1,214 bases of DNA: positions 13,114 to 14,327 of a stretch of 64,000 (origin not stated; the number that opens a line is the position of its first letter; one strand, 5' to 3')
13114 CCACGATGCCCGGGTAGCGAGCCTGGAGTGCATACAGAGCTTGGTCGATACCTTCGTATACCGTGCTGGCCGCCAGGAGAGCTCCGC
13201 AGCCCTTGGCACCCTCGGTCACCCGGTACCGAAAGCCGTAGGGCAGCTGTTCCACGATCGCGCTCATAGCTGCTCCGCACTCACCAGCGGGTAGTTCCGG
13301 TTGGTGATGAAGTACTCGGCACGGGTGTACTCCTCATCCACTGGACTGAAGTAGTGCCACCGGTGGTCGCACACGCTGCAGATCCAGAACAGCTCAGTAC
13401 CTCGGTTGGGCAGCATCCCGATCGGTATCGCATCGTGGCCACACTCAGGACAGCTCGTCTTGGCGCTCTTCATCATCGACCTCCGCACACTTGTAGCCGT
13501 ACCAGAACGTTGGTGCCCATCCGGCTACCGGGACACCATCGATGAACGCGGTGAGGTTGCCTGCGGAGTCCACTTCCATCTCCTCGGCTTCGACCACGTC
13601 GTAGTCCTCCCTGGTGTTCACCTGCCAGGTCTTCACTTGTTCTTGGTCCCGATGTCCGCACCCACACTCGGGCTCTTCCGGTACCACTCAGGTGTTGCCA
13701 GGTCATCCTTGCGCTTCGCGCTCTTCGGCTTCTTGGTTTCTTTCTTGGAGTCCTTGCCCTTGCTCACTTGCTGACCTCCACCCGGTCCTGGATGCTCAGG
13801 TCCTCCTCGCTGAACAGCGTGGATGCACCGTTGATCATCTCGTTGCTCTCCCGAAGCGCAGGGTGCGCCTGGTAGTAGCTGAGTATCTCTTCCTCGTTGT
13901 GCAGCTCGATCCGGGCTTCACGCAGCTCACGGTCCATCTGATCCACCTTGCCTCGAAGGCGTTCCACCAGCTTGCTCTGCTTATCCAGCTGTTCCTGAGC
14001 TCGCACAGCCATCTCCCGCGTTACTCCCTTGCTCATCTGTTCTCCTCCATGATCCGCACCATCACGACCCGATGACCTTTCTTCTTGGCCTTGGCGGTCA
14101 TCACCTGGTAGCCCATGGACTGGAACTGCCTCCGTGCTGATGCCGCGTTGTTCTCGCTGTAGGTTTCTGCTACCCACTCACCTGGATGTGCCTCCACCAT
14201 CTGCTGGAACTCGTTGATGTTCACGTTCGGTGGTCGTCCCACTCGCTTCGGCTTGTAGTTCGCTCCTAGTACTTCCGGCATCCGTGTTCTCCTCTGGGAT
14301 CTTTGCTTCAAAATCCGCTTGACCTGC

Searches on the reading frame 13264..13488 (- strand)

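Call 42: search_protein_families(library=pfam, proteins=[window:13264-13488:-], max_evalue=0.05)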
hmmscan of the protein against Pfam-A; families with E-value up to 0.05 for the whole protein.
window:13264-13488:- (74 aa): 10 families
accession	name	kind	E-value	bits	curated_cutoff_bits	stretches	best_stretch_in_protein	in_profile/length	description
PF23145.1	Zf_2nd_IFT121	-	0.00019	21.4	25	0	33-44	15-26/45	IFT121, second zinc finger domain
PF19108.5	DUF5795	-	0.00055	20.4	27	1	5-41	31-68/74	Family of unknown function (DUF5795)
PF14311.12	DUF4379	-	0.00066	20.3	24.5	1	26-45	19-38/56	Probable Treble clef zinc finger domain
PF09723.15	Zn_ribbon_8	-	0.0051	17.2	34.4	0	3-19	19-35/41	Zinc ribbon domain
PF01096.23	Zn_ribbon_TFIIS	-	0.0053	17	21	0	32-44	26-38/39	Transcription factor S-II (TFIIS)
PF21817.3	CapR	-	0.009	16.6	24.2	0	27-49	25-47/67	CapR homology domain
PF24859.1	FdhE_central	-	0.029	14.9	27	0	13-46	2-37/39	FdhE, central domain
PF13005.12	zf-IS66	-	0.031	15.1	27.3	0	11-24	2-15/46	zinc-finger binding domain of transposase IS66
PF07282.18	Cas12f1-like_TNB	-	0.038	14.6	26.3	0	11-45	27-51/60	Cas12f1-like, TNB domain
PF21349.2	RUBY_RBDX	-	0.046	13.6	26.5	0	11-19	17-25/30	Rubrerythrin, rubredoxin-like domain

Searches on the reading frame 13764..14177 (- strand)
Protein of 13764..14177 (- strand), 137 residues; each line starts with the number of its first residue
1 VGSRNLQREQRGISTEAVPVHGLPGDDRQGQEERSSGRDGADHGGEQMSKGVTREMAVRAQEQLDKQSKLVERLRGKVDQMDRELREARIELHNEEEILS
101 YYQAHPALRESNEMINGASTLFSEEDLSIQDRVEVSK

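Call 42: search_protein_families(library=pfam, proteins=[window:13764-14177:-], max_evalue=0.05)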
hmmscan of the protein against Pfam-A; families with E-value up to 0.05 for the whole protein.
window:13764-14177:- (137 aa): 2 families
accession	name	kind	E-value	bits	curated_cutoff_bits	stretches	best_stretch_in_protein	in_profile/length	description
PF05335.18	DUF745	-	0.00087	19.5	33.3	1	53-97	123-167/183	Protein of unknown function (DUF745)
PF14817.11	HAUS5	-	0.026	13.8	25.6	1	44-99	61-114/643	HAUS augmin-like complex subunit 5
